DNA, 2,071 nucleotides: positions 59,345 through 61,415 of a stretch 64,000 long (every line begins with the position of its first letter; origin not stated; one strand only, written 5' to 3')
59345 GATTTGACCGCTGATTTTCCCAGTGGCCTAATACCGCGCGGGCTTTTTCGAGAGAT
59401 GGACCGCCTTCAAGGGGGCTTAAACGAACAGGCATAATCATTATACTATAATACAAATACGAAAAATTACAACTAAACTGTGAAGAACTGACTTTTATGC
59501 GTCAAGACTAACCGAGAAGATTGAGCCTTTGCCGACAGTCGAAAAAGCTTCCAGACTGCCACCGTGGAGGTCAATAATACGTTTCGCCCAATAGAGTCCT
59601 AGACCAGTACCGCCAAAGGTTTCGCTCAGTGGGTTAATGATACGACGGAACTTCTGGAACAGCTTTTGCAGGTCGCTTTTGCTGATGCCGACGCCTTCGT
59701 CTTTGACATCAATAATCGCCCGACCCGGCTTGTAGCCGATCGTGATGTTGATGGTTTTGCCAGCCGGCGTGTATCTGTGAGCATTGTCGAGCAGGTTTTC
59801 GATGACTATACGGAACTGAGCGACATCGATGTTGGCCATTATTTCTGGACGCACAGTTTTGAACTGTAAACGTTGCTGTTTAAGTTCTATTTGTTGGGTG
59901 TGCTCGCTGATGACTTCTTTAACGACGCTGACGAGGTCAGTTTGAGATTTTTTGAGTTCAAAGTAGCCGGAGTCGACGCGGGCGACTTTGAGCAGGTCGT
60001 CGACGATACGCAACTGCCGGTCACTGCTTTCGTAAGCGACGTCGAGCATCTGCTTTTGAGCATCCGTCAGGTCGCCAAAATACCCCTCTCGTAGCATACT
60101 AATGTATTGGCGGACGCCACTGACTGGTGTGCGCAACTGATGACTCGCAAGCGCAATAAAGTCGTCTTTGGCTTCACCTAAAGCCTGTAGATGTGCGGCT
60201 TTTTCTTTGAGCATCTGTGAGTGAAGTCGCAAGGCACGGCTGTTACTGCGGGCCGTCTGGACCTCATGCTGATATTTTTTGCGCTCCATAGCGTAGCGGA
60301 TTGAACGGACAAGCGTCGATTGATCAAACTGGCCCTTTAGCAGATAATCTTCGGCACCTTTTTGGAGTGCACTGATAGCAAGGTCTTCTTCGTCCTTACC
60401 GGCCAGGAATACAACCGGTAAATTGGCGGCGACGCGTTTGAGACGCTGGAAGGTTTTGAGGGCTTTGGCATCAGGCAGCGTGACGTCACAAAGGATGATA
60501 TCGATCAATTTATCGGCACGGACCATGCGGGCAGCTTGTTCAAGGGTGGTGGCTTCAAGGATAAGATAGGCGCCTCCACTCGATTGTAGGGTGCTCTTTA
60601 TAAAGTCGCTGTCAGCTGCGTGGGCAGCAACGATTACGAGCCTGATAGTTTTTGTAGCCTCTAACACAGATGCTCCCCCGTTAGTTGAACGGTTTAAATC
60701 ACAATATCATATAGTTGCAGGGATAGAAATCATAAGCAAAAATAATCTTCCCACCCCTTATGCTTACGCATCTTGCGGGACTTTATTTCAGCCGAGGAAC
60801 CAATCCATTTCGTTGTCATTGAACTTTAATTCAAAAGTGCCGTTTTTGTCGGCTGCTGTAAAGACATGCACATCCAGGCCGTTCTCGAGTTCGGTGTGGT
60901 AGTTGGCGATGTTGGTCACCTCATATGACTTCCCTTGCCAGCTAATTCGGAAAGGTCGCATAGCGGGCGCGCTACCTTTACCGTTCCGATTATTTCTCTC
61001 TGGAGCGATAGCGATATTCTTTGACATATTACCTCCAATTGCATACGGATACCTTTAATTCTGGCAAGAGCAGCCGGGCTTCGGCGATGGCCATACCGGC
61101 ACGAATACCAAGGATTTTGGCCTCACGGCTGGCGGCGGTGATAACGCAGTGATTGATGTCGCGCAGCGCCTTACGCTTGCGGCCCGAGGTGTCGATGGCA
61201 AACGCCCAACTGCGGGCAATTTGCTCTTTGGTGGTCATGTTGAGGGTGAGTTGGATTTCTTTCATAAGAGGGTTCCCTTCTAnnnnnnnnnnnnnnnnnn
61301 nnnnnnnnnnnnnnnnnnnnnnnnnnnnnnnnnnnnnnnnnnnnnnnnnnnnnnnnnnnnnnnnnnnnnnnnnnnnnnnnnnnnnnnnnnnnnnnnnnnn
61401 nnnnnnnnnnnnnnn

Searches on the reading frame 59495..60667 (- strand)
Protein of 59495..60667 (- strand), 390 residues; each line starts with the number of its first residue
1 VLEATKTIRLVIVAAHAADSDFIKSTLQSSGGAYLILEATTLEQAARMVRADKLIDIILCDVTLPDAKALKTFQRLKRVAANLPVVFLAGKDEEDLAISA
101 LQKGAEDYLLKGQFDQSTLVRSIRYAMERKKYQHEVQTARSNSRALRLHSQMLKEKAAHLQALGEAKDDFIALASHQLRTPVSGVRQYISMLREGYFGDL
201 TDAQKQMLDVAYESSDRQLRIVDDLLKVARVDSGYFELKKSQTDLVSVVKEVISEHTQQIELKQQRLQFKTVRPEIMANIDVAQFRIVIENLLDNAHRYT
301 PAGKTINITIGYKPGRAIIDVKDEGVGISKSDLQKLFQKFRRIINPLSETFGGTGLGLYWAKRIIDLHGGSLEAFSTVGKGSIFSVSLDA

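Call 6: search_protein_families(library=pfam, proteins=[window:59495-60667:-], max_evalue=0.01)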
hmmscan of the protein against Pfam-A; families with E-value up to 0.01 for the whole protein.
window:59495-60667:- (390 aa): 4 families
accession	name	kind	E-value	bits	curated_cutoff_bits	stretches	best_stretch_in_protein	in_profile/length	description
PF02518.31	HATPase_c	-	1.2e-23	84.1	26.4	1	281-389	2-108/111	Histidine kinase-, DNA gyrase B-, and HSP90-like ATPase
PF00512.31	HisKA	-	7e-17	61.7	26.9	1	166-234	1-66/66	His Kinase A (phospho-acceptor) domain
PF00072.30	Response_reg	-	1.9e-15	57.4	30.2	1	16-123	7-110/111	Response regulator receiver domain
PF13589.12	HATPase_c_3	-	0.0023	18.4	25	1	285-358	3-77/137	Histidine kinase-, DNA gyrase B-, and HSP90-like ATPase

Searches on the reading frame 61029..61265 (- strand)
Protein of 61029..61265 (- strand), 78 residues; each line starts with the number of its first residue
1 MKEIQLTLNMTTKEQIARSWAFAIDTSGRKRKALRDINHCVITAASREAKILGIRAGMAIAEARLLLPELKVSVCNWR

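Call 6: search_protein_families(library=pfam, proteins=[window:61029-61265:-], max_evalue=0.01)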
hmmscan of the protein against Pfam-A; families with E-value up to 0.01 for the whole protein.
window:61029-61265:- (78 aa): 2 families
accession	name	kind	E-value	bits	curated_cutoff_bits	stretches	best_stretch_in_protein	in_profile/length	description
PF00817.25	IMS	-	1.7e-05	25.2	23.2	1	35-73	31-65/148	impB/mucB/samB family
PF08827.16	DUF1805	-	0.0024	18.5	29.5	1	9-63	6-60/64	Domain of unknown function (DUF1805)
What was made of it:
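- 61029..61265 (-): p78: 78-aa protein resembling part of the N-terminal IMS domain of Y-family polymerases. Pfam IMS E 1.7e-5 over profile positions 31-65 (call 6).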

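Call 31: search_protein_families(library=ncbifam, proteins=[window:61029-61265:-], max_evalue=0.1)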
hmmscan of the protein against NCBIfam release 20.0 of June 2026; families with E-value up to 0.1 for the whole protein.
window:61029-61265:- (78 aa): 8 families
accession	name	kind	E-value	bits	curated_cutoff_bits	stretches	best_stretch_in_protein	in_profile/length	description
NF003015.0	PRK03858.1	subfamily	0.0012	17.9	367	1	40-72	39-71/399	DNA polymerase IV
NF002492.0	PRK01810.1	equivalog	0.0069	15.1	399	1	40-76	48-84/412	DNA polymerase IV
NF002848.0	PRK03103.1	subfamily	0.011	14.2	381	1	39-72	41-74/410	DNA polymerase IV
NF002882.0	PRK03348.1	equivalog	0.017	13.9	389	1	40-72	41-73/461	DNA polymerase IV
NF002292.0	PRK01216.1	equivalog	0.027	13.5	339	1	40-69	41-70/351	DNA polymerase IV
TIGR03665.1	arCOG04150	hypoth_equivalog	0.059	13.1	114.2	1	4-62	84-142/173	arCOG04150 universal archaeal KH domain protein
NF002883.0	PRK03352.1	equivalog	0.061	12.5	330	1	40-69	45-74/347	DNA polymerase IV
NF002677.0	PRK02406.1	equivalog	0.077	12.1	256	1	38-72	41-75/357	DNA polymerase IV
